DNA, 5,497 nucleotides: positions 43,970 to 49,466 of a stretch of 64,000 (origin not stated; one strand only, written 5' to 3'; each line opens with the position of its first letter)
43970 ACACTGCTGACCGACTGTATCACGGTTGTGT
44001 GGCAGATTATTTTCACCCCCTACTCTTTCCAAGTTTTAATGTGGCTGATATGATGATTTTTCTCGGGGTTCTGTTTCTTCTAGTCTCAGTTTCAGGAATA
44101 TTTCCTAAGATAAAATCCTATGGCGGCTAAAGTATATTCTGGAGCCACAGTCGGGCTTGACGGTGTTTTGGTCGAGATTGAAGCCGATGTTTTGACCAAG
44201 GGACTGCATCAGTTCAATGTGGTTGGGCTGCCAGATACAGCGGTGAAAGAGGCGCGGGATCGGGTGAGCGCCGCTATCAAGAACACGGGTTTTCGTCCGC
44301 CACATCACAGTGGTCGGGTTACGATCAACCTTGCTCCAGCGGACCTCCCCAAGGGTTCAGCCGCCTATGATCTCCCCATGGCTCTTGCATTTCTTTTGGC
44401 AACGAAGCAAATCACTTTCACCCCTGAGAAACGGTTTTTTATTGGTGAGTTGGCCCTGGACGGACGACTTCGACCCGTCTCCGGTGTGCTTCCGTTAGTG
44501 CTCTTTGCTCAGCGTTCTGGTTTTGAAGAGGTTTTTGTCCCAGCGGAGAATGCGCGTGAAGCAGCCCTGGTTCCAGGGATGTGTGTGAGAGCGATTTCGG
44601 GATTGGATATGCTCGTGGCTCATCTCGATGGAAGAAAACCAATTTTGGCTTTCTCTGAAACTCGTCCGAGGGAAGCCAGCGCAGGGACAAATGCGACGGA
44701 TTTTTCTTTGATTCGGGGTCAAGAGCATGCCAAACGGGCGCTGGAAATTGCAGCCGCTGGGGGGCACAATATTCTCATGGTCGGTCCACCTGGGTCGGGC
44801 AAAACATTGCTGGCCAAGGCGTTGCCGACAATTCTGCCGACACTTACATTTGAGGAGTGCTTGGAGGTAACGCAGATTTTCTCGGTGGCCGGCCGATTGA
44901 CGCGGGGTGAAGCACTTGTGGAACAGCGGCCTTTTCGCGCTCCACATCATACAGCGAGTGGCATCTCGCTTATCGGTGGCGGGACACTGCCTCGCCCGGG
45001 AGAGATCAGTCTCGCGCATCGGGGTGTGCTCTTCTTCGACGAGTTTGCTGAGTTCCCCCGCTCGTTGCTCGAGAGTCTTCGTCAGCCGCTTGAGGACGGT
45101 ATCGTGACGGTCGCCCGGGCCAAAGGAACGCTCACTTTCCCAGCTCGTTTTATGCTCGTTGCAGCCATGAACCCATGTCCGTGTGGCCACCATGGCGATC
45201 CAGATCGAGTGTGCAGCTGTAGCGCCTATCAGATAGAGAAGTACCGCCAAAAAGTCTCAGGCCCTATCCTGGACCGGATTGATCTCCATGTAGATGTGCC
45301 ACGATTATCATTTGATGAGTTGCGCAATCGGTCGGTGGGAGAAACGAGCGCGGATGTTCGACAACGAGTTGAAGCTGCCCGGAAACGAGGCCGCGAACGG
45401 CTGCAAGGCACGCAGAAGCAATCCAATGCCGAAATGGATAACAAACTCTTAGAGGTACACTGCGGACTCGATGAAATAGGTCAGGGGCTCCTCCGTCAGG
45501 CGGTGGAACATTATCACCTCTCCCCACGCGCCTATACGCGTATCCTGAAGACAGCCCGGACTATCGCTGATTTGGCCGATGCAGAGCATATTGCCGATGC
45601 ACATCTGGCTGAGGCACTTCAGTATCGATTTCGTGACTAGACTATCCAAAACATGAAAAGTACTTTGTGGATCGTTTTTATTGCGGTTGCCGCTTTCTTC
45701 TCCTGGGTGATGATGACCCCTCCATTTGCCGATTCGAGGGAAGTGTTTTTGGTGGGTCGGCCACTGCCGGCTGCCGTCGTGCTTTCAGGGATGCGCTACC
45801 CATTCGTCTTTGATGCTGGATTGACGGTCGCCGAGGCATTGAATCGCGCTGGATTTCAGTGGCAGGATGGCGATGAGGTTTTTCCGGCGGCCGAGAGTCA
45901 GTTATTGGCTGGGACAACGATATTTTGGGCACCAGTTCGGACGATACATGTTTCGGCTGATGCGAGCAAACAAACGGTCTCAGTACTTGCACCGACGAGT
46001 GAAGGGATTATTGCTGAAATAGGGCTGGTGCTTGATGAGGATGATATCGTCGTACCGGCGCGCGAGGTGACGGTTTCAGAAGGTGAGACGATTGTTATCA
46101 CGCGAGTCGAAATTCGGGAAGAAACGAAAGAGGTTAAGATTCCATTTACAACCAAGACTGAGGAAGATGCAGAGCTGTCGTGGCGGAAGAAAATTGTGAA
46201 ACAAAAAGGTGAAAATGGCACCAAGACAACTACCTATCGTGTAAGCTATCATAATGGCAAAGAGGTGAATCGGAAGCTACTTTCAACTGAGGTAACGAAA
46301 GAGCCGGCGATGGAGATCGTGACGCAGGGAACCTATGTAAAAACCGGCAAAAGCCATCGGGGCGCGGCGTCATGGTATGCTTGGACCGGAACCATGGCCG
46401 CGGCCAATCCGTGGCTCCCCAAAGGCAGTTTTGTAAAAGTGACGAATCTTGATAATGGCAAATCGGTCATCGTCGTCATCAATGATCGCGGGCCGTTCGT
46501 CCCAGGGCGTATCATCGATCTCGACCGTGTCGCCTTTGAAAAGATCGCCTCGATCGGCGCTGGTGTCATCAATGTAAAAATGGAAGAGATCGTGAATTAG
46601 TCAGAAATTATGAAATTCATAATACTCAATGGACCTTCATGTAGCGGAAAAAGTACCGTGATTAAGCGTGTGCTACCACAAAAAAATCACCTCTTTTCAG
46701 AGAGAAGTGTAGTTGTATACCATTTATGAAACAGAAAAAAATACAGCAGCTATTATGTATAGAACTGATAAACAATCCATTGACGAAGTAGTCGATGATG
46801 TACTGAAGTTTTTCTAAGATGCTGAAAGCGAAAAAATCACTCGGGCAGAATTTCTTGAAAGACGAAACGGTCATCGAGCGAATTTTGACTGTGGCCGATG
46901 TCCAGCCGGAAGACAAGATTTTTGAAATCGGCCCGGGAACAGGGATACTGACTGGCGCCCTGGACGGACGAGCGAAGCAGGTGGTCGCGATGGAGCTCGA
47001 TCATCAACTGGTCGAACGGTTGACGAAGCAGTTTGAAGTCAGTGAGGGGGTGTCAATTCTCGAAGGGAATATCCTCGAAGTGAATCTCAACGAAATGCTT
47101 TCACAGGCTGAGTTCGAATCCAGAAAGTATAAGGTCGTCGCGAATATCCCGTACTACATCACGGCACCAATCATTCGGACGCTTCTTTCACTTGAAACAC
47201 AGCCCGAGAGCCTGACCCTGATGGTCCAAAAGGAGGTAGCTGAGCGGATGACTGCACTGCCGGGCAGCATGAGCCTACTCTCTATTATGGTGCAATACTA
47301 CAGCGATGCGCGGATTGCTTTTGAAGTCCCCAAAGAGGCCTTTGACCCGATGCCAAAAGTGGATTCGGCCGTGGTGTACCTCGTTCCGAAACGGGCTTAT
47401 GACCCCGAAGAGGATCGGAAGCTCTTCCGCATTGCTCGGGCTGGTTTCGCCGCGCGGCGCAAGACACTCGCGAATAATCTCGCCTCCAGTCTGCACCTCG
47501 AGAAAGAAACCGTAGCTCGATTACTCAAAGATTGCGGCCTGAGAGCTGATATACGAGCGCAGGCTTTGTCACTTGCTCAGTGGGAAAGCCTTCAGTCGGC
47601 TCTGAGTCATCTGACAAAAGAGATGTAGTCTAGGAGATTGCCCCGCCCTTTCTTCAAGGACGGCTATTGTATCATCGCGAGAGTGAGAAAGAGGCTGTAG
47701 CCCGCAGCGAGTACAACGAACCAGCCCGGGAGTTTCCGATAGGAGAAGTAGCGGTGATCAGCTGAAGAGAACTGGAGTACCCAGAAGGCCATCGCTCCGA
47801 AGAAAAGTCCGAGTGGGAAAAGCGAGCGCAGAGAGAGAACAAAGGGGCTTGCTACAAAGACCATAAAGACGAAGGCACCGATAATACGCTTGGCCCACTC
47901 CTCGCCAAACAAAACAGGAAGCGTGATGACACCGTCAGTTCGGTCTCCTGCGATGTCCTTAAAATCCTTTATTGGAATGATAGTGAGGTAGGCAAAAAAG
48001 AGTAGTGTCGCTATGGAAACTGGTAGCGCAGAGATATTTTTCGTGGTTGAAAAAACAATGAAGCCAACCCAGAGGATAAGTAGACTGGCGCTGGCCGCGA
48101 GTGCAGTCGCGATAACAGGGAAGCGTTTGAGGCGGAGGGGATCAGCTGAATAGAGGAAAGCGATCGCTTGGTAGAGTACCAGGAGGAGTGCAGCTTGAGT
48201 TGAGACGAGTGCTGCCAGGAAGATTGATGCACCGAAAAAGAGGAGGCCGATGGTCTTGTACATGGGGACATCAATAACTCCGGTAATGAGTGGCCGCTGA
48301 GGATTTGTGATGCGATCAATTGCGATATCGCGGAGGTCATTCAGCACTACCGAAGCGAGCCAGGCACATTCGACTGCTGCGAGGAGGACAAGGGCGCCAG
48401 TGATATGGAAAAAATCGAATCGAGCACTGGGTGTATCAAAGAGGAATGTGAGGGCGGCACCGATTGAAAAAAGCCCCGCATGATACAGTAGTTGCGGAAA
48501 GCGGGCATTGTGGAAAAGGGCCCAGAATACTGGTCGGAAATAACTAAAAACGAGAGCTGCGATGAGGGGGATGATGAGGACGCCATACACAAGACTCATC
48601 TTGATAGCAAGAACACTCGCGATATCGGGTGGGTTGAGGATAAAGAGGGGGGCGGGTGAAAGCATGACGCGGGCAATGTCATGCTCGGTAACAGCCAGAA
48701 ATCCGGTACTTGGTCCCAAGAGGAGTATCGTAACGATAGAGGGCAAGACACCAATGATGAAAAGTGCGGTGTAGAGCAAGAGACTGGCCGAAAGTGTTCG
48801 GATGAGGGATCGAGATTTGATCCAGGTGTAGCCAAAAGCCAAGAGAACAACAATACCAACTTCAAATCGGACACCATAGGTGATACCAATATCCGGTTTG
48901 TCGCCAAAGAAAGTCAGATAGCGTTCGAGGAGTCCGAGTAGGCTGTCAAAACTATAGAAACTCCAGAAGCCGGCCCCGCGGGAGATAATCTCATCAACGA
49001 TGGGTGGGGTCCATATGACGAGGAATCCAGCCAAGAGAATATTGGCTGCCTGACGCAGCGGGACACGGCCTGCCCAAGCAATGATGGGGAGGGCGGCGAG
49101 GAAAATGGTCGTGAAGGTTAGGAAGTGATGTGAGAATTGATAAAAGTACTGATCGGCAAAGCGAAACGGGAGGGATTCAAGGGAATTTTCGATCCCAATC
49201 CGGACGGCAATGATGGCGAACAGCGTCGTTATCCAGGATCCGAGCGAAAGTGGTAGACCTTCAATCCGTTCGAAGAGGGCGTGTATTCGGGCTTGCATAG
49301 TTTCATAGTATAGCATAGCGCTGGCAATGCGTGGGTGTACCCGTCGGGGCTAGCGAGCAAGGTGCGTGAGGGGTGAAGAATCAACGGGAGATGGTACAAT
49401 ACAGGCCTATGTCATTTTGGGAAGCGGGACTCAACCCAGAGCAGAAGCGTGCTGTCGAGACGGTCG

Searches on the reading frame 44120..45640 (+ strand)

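Call 86: search_protein_families(library=pfam, proteins=[window:44120-45640:+], max_evalue=0.001)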
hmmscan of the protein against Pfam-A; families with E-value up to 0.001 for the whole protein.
window:44120-45640:+ (506 aa): 9 families
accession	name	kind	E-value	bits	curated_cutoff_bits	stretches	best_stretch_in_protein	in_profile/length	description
PF01078.27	Mg_chelatase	-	1.5e-94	315.6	20.3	1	194-400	1-206/207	Magnesium chelatase, subunit ChlI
PF13541.12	ChlI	-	2.2e-40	137.7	27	1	21-144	2-121/121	Subunit ChlI of Mg-chelatase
PF13335.12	Mg_chelatase_C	-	1.7e-30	105.9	26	1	407-503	1-94/94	Magnesium chelatase, subunit ChlI C-terminal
PF07728.20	AAA_5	-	3e-09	37.4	22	1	217-354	1-125/139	AAA domain (dynein-related subfamily)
PF00493.29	MCM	-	2.5e-08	33.8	23.3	1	293-355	114-175/224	MCM P-loop domain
PF05362.19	Lon_C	-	2.6e-07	30.8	21.1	1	15-154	40-182/205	Lon protease (S16) C-terminal proteolytic domain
PF00004.35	AAA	-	7.9e-06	26.8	21.2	0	218-238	1-21/131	ATPase family associated with various cellular activities (AAA)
PF00158.32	Sigma54_activat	-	1.7e-05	25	20.2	0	291-350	84-141/168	Sigma-54 interaction domain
PF13191.12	AAA_16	-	0.00054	20.9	32.6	0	205-254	13-73/167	AAA ATPase domain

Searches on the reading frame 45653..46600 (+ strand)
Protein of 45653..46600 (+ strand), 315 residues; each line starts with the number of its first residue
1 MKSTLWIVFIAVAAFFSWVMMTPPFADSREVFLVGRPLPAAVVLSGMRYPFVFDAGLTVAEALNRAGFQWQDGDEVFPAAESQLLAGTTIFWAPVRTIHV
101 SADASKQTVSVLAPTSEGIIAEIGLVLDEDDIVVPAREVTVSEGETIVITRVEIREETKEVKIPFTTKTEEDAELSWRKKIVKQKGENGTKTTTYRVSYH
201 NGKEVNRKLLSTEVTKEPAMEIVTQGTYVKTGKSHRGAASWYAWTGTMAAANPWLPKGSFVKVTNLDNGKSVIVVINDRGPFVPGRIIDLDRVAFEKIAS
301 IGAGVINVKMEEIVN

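Call 86: search_protein_families(library=pfam, proteins=[window:45653-46600:+], max_evalue=0.001)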
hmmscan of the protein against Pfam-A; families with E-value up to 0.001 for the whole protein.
window:45653-46600:+ (315 aa): 3 families
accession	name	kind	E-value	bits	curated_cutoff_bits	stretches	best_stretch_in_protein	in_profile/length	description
PF07501.17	G5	-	6.1e-22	78.1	23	1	155-227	2-74/75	G5 domain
PF03330.24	DPBB_1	-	1.2e-16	61.2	28.8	1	247-309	23-82/83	Lytic transglycolase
PF03990.20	DUF348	-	1.8e-09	37.6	24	1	99-137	2-40/41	G5-linked-Ubiquitin-like domain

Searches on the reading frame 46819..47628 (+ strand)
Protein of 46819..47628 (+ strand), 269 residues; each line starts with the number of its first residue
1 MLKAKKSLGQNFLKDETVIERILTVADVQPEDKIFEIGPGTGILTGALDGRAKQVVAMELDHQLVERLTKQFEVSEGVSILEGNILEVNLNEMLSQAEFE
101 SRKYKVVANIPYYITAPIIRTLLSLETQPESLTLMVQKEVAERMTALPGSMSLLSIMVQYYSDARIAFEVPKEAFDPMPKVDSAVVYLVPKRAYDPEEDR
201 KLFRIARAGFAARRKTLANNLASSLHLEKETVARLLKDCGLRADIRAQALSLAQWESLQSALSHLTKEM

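Call 86: search_protein_families(library=pfam, proteins=[window:46819-47628:+], max_evalue=0.001)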
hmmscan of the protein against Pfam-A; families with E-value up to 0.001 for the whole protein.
window:46819-47628:+ (269 aa): 1 family
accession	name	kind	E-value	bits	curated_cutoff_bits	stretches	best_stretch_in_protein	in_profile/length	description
PF00398.26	RrnaAD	-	6.7e-61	206.1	24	1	2-257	2-256/263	Ribosomal RNA adenine dimethylase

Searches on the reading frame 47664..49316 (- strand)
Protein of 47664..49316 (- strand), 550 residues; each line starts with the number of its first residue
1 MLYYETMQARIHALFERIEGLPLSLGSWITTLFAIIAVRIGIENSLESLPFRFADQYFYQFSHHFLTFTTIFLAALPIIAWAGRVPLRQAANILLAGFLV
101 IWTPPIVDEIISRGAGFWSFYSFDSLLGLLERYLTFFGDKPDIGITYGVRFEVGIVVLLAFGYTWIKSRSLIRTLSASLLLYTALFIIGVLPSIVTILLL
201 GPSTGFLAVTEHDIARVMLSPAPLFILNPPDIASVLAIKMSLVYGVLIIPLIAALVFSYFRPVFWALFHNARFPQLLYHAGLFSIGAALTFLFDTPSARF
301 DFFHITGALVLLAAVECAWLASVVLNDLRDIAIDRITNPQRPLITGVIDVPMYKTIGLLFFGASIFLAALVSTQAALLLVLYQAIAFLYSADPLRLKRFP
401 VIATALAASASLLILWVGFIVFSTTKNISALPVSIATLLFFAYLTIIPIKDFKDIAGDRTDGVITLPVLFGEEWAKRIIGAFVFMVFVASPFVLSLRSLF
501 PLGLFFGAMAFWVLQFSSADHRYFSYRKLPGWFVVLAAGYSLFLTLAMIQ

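Call 86: search_protein_families(library=pfam, proteins=[window:47664-49316:-], max_evalue=0.001)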
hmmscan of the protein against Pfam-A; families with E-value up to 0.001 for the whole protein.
window:47664-49316:- (550 aa): 1 family
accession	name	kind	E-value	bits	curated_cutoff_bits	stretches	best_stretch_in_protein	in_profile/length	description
PF01040.23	UbiA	-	4.1e-29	102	34.2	1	304-514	18-228/250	UbiA prenyltransferase family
